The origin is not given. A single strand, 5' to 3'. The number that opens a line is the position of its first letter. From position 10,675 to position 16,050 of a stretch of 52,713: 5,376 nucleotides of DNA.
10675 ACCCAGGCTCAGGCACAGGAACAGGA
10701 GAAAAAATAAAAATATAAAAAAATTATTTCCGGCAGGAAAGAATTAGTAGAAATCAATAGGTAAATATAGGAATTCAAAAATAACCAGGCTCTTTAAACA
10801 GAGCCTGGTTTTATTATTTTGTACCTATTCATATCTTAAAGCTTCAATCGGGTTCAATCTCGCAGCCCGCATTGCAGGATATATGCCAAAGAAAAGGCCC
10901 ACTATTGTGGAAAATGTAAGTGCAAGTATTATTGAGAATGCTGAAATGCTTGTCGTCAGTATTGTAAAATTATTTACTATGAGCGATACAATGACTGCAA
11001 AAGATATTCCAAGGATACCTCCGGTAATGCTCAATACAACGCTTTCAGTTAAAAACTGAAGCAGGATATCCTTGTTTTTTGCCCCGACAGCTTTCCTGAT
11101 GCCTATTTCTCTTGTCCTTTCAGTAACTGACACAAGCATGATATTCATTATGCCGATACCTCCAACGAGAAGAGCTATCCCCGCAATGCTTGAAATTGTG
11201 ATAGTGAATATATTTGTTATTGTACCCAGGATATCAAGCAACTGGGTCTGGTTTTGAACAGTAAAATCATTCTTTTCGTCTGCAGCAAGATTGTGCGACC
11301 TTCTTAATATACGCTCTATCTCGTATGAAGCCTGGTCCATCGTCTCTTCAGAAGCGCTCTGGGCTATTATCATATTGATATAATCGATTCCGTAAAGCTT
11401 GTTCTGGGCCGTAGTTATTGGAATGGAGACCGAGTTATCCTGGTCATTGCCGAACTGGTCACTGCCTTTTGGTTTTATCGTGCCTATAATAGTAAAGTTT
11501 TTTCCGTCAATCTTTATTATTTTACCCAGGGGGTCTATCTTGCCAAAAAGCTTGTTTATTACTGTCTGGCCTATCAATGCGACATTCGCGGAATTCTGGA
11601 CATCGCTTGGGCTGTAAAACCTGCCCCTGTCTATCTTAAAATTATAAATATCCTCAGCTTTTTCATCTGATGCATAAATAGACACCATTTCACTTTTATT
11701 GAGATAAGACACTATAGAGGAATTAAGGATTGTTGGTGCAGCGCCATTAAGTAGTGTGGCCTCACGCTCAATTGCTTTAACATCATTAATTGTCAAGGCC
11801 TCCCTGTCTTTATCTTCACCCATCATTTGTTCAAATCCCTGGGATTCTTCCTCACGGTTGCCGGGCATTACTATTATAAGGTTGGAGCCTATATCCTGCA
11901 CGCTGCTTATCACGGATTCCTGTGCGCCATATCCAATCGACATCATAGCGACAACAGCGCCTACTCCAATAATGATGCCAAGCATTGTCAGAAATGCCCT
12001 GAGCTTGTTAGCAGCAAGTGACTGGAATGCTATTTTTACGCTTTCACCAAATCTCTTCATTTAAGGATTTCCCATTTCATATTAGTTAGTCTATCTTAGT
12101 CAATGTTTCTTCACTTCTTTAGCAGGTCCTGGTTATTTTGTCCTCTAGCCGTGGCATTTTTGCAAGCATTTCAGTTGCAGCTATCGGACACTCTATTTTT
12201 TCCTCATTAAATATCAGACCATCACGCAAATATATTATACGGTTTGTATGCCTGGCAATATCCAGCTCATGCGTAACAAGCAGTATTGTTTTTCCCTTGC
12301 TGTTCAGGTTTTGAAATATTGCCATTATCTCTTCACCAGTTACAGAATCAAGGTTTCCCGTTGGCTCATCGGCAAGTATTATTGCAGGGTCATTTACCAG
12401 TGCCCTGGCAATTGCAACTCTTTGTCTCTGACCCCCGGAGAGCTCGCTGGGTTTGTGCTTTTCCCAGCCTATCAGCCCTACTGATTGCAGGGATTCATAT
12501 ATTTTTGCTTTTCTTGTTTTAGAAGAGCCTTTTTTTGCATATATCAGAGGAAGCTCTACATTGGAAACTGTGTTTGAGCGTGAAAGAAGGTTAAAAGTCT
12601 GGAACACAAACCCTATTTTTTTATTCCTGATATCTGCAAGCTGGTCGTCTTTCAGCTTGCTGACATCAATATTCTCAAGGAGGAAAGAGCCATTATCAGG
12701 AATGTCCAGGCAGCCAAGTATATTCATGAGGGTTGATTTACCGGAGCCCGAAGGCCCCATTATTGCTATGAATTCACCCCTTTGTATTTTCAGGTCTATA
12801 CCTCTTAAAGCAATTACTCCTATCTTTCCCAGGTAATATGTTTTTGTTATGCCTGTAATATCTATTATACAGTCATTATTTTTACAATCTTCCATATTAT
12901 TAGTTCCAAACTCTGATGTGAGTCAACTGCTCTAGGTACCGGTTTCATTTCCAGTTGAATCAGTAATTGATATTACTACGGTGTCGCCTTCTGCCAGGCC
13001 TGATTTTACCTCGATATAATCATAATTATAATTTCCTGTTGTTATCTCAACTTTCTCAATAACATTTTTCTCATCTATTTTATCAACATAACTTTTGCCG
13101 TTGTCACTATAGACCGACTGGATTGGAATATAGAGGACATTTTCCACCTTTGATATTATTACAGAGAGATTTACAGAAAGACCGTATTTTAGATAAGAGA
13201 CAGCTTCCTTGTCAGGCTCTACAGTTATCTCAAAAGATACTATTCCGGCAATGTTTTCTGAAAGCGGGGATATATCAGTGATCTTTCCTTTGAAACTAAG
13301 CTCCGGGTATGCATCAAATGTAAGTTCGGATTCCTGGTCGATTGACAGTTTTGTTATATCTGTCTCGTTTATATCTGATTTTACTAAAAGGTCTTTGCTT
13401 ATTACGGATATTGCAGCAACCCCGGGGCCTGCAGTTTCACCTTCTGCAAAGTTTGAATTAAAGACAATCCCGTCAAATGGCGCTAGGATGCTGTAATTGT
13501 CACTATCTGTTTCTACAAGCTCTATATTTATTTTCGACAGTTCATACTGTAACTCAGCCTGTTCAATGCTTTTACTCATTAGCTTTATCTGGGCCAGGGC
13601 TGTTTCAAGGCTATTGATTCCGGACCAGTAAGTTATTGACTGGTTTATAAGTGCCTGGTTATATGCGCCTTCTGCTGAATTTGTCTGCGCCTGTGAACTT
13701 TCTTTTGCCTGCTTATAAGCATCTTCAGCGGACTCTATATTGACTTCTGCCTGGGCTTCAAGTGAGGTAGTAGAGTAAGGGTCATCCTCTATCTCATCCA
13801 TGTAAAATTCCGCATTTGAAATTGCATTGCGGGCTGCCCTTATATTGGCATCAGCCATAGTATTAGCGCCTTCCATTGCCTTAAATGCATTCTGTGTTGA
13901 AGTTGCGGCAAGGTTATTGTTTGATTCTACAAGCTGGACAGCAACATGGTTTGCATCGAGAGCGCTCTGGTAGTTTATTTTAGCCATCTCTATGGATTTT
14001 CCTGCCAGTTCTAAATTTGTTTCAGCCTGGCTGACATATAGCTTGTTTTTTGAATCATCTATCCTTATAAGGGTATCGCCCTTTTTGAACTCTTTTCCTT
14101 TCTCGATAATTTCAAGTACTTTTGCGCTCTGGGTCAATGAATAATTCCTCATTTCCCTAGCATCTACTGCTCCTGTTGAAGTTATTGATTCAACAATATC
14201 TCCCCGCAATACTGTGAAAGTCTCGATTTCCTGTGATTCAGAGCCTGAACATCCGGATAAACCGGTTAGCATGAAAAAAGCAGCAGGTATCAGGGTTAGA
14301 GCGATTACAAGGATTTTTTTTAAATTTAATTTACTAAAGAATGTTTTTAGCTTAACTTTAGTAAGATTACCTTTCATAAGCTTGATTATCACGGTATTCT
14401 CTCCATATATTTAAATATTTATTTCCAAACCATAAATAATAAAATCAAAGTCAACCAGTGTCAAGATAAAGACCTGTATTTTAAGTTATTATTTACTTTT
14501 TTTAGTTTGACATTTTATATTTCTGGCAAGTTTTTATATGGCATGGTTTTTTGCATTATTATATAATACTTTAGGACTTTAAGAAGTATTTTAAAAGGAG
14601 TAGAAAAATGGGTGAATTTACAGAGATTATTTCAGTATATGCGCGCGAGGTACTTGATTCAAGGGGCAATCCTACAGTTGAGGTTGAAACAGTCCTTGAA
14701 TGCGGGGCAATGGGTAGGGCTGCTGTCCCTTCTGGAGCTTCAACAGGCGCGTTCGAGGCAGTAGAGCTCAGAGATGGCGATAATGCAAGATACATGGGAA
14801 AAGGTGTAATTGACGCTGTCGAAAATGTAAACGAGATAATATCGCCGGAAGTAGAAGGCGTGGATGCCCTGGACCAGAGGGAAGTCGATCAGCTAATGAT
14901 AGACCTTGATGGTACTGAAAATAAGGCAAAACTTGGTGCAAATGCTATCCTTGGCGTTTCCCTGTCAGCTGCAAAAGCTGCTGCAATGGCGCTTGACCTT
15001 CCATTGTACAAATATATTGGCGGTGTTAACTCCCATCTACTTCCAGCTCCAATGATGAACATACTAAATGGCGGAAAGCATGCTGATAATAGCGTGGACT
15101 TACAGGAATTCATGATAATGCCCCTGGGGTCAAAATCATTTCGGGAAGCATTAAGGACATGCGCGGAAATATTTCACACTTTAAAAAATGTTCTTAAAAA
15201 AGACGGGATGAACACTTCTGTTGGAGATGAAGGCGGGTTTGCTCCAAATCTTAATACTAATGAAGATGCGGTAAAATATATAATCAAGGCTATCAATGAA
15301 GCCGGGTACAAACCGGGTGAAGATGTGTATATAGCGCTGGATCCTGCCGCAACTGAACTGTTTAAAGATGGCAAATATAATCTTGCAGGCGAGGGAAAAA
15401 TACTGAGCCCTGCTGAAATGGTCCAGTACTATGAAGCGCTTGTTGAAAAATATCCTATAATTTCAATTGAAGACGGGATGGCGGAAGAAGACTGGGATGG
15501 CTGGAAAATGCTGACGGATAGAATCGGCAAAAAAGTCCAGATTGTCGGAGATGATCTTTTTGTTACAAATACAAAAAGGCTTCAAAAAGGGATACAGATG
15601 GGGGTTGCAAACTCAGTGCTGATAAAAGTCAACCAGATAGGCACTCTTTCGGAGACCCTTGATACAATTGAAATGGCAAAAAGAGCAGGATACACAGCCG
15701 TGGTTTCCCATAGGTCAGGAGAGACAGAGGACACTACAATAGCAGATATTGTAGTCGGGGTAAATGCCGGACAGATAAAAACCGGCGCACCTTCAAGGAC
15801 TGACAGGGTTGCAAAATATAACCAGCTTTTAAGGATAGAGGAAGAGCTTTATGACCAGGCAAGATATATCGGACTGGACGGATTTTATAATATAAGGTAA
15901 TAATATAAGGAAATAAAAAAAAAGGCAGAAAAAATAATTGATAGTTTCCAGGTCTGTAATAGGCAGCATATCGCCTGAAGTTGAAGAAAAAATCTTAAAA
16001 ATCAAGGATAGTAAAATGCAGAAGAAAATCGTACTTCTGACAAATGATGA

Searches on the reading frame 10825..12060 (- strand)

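Call 57: search_protein_families(library=pfam, proteins=[window:10825-12060:-], max_evalue=0.0001)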
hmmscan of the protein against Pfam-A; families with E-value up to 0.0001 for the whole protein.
window:10825-12060:- (411 aa): 2 families
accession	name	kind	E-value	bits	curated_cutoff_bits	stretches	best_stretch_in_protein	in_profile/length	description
PF12704.14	MacB_PCD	-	2.1e-45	156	27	1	23-250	2-206/207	MacB-like periplasmic core domain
PF02687.27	FtsX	-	8e-21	74.8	25.5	1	291-404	2-120/120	FtsX-like permease C-terminal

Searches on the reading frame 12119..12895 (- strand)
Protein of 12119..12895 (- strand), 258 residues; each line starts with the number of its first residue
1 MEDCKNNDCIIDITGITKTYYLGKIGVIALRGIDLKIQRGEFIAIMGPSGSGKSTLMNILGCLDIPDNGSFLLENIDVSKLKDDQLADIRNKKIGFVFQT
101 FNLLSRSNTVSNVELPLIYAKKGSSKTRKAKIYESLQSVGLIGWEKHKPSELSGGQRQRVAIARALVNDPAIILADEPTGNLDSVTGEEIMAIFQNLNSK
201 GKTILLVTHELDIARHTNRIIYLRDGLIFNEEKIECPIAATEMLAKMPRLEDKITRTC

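Call 57: search_protein_families(library=pfam, proteins=[window:12119-12895:-], max_evalue=0.0001)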
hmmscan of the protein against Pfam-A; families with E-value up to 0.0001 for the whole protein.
window:12119-12895:- (258 aa): 2 families
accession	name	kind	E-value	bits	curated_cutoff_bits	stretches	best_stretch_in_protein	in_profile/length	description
PF00005.33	ABC_tran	-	1.6e-33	116.6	25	1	30-179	1-136/137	ABC transporter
PF02463.25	SMC_N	-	7.7e-05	22.7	40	0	41-221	25-209/220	RecF/RecN/SMC N terminal domain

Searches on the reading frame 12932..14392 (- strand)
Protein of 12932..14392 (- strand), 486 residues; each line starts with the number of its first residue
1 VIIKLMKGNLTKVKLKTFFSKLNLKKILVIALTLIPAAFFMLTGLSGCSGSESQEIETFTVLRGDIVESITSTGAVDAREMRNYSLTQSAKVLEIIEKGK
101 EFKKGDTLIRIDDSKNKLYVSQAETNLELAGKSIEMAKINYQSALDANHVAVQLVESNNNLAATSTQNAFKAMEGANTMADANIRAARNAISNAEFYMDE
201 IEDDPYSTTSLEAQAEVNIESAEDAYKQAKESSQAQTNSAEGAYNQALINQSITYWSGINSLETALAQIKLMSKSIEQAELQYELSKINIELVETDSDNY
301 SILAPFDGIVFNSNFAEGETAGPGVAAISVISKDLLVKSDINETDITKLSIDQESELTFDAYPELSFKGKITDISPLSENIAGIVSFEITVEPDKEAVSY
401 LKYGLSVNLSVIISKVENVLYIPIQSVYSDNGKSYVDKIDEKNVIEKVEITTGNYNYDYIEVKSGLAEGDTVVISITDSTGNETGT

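Call 57: search_protein_families(library=pfam, proteins=[window:12932-14392:-], max_evalue=0.0001)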
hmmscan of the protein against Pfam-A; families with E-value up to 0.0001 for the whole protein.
window:12932-14392:- (486 aa): 2 families
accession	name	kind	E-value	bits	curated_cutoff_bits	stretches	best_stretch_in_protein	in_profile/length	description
PF16576.10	HlyD_D23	-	1.9e-10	40.8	30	1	220-377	57-187/214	Barrel-sandwich domain of CusB or HlyD membrane-fusion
PF13437.12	HlyD_3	-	2e-08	35.3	22.2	1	302-396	2-98/106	HlyD family secretion protein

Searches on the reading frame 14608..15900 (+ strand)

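Call 57: search_protein_families(library=pfam, proteins=[window:14608-15900:+], max_evalue=0.0001)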
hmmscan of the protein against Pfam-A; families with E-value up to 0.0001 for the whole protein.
window:14608-15900:+ (430 aa): 3 families
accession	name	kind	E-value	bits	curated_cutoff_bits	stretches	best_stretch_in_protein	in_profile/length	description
PF00113.28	Enolase_C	-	2.1e-132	441.3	21.5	1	143-424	2-291/296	Enolase, C-terminal TIM barrel domain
PF03952.21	Enolase_N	-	4.4e-59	198.8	35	1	7-137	1-131/131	Enolase, N-terminal domain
PF13378.12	MR_MLE_C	-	2.2e-05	24.7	29.4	1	266-366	55-152/219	Enolase C-terminal domain-like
